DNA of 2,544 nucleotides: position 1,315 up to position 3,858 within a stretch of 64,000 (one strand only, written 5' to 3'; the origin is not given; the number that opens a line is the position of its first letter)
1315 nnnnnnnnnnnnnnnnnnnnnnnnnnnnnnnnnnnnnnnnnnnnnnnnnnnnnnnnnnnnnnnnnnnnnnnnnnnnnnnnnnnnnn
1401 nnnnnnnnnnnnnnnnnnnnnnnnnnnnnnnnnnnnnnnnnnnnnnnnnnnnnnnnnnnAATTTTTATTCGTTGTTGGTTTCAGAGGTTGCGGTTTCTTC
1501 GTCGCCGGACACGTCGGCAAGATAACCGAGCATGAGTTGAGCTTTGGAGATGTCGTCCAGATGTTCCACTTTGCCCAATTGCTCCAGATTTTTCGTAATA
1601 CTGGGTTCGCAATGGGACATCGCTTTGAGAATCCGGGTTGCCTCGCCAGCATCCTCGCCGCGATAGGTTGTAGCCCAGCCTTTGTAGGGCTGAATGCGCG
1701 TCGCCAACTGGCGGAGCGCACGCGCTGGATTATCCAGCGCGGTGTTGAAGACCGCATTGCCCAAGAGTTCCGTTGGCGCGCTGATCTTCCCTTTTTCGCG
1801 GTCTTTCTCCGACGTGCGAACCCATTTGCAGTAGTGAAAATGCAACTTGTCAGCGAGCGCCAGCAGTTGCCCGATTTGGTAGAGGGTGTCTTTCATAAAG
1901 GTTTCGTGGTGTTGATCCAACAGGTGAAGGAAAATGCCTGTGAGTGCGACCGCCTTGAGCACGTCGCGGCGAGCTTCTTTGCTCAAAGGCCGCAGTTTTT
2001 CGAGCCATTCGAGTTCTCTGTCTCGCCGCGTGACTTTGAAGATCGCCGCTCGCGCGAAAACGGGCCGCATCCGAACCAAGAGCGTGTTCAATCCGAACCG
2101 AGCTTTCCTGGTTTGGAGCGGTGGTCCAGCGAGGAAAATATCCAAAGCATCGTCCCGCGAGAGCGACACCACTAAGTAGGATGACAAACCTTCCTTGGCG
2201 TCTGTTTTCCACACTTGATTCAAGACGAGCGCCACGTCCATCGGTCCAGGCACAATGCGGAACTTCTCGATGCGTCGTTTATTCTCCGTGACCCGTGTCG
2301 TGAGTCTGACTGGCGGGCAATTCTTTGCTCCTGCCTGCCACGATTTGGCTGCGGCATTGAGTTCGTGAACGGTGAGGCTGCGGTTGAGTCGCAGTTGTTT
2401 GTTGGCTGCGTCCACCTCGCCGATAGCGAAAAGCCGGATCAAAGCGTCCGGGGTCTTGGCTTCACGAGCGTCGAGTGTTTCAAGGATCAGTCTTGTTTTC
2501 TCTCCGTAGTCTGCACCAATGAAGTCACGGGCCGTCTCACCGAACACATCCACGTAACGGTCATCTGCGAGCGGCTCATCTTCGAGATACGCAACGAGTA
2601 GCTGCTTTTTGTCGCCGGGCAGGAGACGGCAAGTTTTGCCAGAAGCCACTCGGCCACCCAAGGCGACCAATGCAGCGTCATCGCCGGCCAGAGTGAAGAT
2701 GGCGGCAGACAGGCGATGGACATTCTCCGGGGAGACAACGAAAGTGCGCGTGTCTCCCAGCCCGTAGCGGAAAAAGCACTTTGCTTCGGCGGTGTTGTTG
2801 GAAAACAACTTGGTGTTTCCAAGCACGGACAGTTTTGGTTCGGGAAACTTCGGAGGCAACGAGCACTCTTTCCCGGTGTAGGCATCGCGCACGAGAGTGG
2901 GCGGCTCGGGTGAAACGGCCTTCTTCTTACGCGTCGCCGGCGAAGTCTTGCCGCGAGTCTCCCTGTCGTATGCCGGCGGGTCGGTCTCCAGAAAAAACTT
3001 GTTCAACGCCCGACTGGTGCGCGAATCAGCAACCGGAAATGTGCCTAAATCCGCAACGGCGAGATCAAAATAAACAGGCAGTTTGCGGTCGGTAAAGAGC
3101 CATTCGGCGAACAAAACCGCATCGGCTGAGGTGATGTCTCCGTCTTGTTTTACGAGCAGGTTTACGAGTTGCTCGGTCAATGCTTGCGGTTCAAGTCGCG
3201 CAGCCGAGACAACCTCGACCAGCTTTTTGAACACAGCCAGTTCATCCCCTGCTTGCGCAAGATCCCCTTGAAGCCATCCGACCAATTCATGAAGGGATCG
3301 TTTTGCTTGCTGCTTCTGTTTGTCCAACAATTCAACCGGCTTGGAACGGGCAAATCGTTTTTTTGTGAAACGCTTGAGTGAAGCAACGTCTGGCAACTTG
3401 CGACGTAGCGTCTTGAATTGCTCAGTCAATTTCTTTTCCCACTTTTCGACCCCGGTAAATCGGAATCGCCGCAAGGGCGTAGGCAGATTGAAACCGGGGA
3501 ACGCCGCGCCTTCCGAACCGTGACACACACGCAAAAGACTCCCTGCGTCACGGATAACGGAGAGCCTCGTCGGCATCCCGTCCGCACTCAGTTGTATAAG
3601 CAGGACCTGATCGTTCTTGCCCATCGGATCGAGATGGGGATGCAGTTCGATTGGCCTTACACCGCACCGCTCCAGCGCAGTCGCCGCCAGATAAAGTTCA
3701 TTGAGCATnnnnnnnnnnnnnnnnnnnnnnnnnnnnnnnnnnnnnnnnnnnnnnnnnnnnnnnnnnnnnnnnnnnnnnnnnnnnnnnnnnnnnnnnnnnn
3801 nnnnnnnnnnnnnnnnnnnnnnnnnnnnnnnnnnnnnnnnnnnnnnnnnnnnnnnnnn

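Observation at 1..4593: Non-canonical type I-C-like CRISPR-Cas operon: cas3 stub / cas5 / cas8c / cas7 / second HD (cas3-like) gene, with no adaptation genes or array in view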

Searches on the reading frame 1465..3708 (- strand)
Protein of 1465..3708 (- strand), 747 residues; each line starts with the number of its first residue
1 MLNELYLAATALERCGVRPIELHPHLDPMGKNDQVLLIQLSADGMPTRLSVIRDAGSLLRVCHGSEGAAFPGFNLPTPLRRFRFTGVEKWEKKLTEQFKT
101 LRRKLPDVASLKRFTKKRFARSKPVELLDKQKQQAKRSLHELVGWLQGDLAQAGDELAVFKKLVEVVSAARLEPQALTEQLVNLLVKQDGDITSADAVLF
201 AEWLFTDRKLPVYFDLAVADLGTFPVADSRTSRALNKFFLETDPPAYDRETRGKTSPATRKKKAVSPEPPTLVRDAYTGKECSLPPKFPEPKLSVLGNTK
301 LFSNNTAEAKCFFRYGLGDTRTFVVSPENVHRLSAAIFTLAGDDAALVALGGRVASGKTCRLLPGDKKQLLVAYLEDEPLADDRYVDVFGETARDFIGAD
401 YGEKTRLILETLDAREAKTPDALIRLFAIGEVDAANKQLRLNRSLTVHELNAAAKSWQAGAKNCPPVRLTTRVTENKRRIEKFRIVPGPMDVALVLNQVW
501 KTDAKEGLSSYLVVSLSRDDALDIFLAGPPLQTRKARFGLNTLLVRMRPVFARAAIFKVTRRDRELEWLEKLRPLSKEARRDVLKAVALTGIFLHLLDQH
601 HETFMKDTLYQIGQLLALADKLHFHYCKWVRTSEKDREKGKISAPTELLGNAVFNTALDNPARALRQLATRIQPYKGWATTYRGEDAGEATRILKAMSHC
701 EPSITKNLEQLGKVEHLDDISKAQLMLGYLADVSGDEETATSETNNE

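Call 8: search_protein_families(library=ncbifam, proteins=[window:1465-3708:-], max_evalue=0.01)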
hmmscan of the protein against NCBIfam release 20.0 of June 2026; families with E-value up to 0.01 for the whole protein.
window:1465-3708:- (747 aa): 0 families

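Call 9: search_protein_families(library=pfam, proteins=[window:1465-3708:-], max_evalue=0.01)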
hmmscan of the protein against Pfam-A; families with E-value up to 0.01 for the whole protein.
window:1465-3708:- (747 aa): 0 families
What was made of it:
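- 1465..3708 (-): cas8c large subunit, 747 aa, divergent. The C-terminal ~140 aa from the invariant Met605 (ATG at 1896) is a candidate internally translated Cas11c. No Pfam or NCBIfam hit (calls 8, 9).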

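Call 16: find_homologous_proteins(query=window:1465-3708:-, max_evalue=0.001)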
Query window:1465-3708:- (747 aa): 111 proteins with E <= 0.001 among 8000 candidates.
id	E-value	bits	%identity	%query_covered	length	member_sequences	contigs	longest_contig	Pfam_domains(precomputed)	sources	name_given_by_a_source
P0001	0.0e+0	1479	89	99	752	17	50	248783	-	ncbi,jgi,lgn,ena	jgi:hypothetical protein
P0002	0.0e+0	1337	82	100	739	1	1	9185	-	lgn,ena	-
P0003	0.0e+0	1314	78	100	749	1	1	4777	-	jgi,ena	-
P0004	0.0e+0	1285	79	100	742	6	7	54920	-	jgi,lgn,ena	jgi:hypothetical protein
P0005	0.0e+0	1206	74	100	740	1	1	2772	-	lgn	-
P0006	0.0e+0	1182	74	99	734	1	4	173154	-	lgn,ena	-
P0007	0.0e+0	1135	70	100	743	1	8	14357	-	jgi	jgi:hypothetical protein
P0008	0.0e+0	1118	70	99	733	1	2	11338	-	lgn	-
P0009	0.0e+0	1118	69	100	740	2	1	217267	-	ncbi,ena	-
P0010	4.6e-287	972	61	100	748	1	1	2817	-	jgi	-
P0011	8.9e-204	697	48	99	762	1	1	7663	-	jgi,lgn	jgi:hypothetical protein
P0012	6.6e-201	688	48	99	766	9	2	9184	-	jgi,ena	jgi:hypothetical protein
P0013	4.5e-198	678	48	99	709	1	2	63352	-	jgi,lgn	jgi:hypothetical protein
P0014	5.1e-197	675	48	99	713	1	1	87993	-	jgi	jgi:hypothetical protein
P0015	1.4e-196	673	47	98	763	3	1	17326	-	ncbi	-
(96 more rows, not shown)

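Call 19: find_related_loci(query=A1, collection=genome_contigs, flank=10000)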
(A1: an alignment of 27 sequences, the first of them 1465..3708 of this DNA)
Query A1 (747 aa) in genome_contigs; peptide patterns used: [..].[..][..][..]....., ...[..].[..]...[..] (x = any residue, [..] = any of these).
101 stretches matched a pattern; 73 encode a relative of the query (tblastn E <= 1e-3); 69 distinct loci.
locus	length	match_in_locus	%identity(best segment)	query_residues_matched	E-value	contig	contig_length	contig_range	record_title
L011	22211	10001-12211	69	1-747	0e+0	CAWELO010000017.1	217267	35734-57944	MAG: uncultured Verrucomicrobiae bacterium isolate MFD05705.bin.1.195 genome assembly, contig: contig_61776, whole genom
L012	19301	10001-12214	79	1-746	0e+0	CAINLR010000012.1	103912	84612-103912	MAG: uncultured Verrucomicrobia subdivision 3 bacterium isolate MJ-time_bin-3030 genome assembly, contig: bin-3030:012/1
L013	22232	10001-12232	45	1-732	0e+0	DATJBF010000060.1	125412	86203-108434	MAG TPA_asm: Verrucomicrobiia bacterium isolate SMAG_U15347 k141_3475792, whole genome shotgun sequence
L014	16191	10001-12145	44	1-745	7e-176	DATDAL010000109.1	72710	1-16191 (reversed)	MAG TPA_asm: Terrimicrobiaceae bacterium isolate SMAG_U95 k141_1398538, whole genome shotgun sequence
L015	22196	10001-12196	38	1-732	2e-141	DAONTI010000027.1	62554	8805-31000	MAG TPA_asm: Verrucomicrobiota bacterium isolate AMR_MDS_4256 NODE_495_length_62554_cov_26.310005, whole genome shotgun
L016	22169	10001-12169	36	1-732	8e-135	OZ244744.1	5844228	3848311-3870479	MAG: Candidatus Latescibacterota bacterium isolate aa5cf8e5-2ee9-4ccc-9d1f-80a1aaad70af genome assembly, chromosome: 1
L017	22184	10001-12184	36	1-734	3e-132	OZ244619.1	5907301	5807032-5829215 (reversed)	MAG: Candidatus Latescibacterota bacterium isolate 42df25b2-3f2b-47dc-af7c-4916403e88f0 genome assembly, chromosome: 1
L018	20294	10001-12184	36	1-737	1e-131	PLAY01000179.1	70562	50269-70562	MAG: Limisphaerales bacterium isolate bog_1418 73.20111000_S2D.10_contig_599, whole genome shotgun sequence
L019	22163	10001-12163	34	1-732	1e-126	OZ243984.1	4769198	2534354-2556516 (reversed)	MAG: uncultured Candidatus Binatia bacterium isolate 31174faa-af5d-46df-8d7f-4a8f69c76524 genome assembly, chromosome: 1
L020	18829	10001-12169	36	1-737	9e-127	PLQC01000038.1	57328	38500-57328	MAG: Limisphaerales bacterium isolate bog_1460 73.20120700_S2X.40_contig_1101, whole genome shotgun sequence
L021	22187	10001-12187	36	1-733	2e-125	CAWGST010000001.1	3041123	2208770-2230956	MAG: uncultured Verrucomicrobiae bacterium isolate MFD05580.bin.1.36 genome assembly, contig: contig_2078, whole genome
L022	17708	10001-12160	35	1-737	7e-124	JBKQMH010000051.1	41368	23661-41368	MAG: Verrucomicrobiia bacterium isolate CRr3G3H3I__bin_98 CRr3G3H3I_000000077154, whole genome shotgun sequence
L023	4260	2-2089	36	23-732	2e-124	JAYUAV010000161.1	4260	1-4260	MAG: Verrucomicrobiota bacterium isolate GFS_6609 GFS_6609_160, whole genome shotgun sequence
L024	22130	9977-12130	36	1-732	6e-121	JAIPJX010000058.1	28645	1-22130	MAG: Verrucomicrobia bacterium isolate Tobar12.5m-G45 Tobar12-5m-C1124, whole genome shotgun sequence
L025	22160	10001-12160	35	2-732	7e-119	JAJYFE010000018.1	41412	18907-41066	MAG: Planctomycetota bacterium isolate DBS1-1.bin91 NODE_1402_length_41412_cov_1.959138, whole genome shotgun sequence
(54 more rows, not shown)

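Call 20: search_protein_families(library=pfam, alignment_id=A1, max_evalue=0.01)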
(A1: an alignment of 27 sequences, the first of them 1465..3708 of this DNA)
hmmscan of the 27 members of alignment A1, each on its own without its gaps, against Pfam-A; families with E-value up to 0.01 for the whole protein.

A. member 1, window:1465-3708:- (747 aa): 0 families

B. families by the number of members that match (of 27 scanned): 1 family
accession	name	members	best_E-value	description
PF09709.15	Cas_Csd1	7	3.3e-06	CRISPR-associated protein (Cas_Csd1)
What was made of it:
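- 1465..3708 (-): 7 of 27 homologues hit Pfam Cas_Csd1 (call 20).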

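Call 28: search_protein_families(library=padloc, proteins=[window:1465-3708:-], max_evalue=0.001)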
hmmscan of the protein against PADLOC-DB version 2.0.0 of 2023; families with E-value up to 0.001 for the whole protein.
window:1465-3708:- (747 aa): 1 family
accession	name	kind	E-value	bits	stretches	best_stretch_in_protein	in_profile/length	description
PDLC01562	Cas8c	-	4.4e-105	351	1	1-746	1-656/658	CAS-I-C; effector_LS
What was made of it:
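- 1465..3708 (-): PADLOC Cas8c PDLC01562 4.4e-105 over the whole profile (call 28).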

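Call 34: search_dna_similar(query=window:1465-3708:-, collection=plasmids, mode=protein, max_rows=15)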
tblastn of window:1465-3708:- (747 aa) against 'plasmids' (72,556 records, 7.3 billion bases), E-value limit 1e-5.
No match.
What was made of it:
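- Tried and rejected: A tblastn search of Cas8 against plasmids gave no match (call 34).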

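Call 36: search_solved_structures(query=A1, max_evalue=0.01, show_alignments=0)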
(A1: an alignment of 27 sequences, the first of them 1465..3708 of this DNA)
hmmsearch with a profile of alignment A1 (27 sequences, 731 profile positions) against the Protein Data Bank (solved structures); distinct sequences matched with E-value up to 0.01: 0.

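Call 50: predict_structure(alignment_id=A1)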
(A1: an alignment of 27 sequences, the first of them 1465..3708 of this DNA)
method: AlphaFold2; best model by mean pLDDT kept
length: 747 residues; sequences in the alignment: 27
mean_pLDDT: 86.1   pTM: 0.79
mean pLDDT of the five models: 86.1, 85.9, 85.3, 83.8, 83.6
residues with pLDDT >= 90: 379; 70-90: 296; 50-70: 47; < 50: 25
segments of 3 or more residues with pLDDT < 50: 255-268, 737-747
pLDDT, mean of each block of 10 residues (from residue 1): 88 91 86 84 90 88 88 85 72 84 88 90 87 90 92 89 93 88 86 89 85 84 85 93 87 52 46 81 79 84 65 60 79 92 90 90 83 92 91 88 92 93 92 73 93 95 92 82 92 94 80 90 94 97 94 91 88 89 96 97 92 95 95 92 90 92 91 93 89 90 84 85 96 59 31
secondary structure, 60 per line:
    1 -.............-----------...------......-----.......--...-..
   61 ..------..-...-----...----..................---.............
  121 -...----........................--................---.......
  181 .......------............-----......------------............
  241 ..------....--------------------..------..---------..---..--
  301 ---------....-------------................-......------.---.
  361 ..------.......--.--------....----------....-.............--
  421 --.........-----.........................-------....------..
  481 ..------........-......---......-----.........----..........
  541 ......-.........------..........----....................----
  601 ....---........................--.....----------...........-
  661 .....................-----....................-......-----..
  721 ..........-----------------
elements in order (helices of 4 or more, strands of 3 or more residues): H2-14 E26-28 E35-40 E46-52 E59-62 E72-74 E80-82 H87-104 H108-120 E122-124 H129-152 H155-170 H174-187 H194-205 E211-216 H229-242 H249-252 H310-313 H327-341 H344-349 E360-362 E369-375 H387-390 H401-404 H406-418 E423-431 E437-446 H447-461 E469-472 E479-482 H489-496 E498-503 E507-512 H518-526 H531-546 H548-556 H563-572 H577-596 H601-604 H608-631 H634-638 H649-659 H661-681 H687-706 H708-713 H719-730
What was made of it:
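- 1465..3708 (-): AF2 model pLDDT 86 (call 50).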

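Call 56: fold_search(model_id=the predicted structure, library=pdb)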
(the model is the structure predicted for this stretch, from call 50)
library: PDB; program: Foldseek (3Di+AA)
matches with E <= 10: 109; with E <= 0.001: 3
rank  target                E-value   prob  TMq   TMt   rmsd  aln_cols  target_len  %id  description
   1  8dfo_I                1.1e-06  1.00  0.36  0.58   7.4       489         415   13  type I-C Cascade bound to AcrIC4 (released 2023-02-15)
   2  8dfa_I                2.7e-06  1.00  0.37  0.62   6.7       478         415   14  type I-C Cascade bound to ssDNA target (released 2023-02-22)
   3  8dej_I                1.8e-05  1.00  0.31  0.39  12.7       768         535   12  D. vulgaris type I-C Cascade bound to dsDNA target (released 2023-02-22)
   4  8fcj_I                6.2e-03  0.99  0.23  0.31  11.4       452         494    9  Cryo-EM structure of Cascade-DNA (P23) complex in type I-B CAST system (released 2023-08-09)
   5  8dex_J                2.1e-01  0.99  0.11  0.59   5.7       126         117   13  type I-C Cascade (released 2023-02-15)
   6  5cdp_A                3.7e-01  0.03  0.04  0.06  30.8       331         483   10  2.45A structure of etoposide with S.aureus DNA gyrase and DNA (released 2015-12-16)
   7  8ygg_A                5.3e-01  0.03  0.06  0.06  29.9       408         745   10  pP1192R-apo Closed state (released 2024-09-18)
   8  9bz4_A                5.6e-01  0.04  0.07  0.10  23.8       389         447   10  Crystal structure of the C2 and GAP domains of human p120RasGAP (released 2025-01-22)
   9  9bz4_B                6.4e-01  0.04  0.07  0.10  23.8       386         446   11  Crystal structure of the C2 and GAP domains of human p120RasGAP (released 2025-01-22)
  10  8xrf_A                7.7e-01  0.04  0.07  0.07  29.4       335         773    9  The crystal structure of AsfvTopII in complex with G-DNA (released 2024-08-07)
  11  5cdp_C                7.7e-01  0.02  0.04  0.06  30.4       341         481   12  2.45A structure of etoposide with S.aureus DNA gyrase and DNA (released 2015-12-16)
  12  6qtk_C                9.6e-01  0.02  0.05  0.06  30.2       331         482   11  2.31A structure of gepotidacin with S.aureus DNA gyrase and doubly nicked DNA (released 2019-03-13)
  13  2xct_U                1.1e+00  0.02  0.05  0.05  31.5       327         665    9  The twinned 3.35A structure of S. aureus Gyrase complex with Ciprofloxacin and DNA (released 2010-08-25)
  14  4c48_A                1.2e+00  0.05  0.08  0.06  34.5       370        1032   12  Crystal structure of AcrB-AcrZ complex (released 2014-04-30)
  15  9q0y_A                1.2e+00  0.04  0.08  0.05  30.1       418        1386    9  Asymmetric syNOS (released 2026-01-14)
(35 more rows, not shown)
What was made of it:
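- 1465..3708 (-): Top Foldseek PDB hits are D. vulgaris I-C Cas8c, prob 1.00, and the C-terminus matches Cas11c chains (call 56).
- On CRISPR-Cas subtype I-C: The top three Foldseek PDB hits are D. vulgaris Cas8c, prob 1.00 (call 56). The C-terminal region matches Cas11c chains 8dex_J (prob 0.99) and 7kha_K (call 56).
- Closest known: Subtype I-B. Same: The fourth Foldseek hit is a I-B Cas8 (call 56).
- Cas8c profile and fold matches (calls 28, 56).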
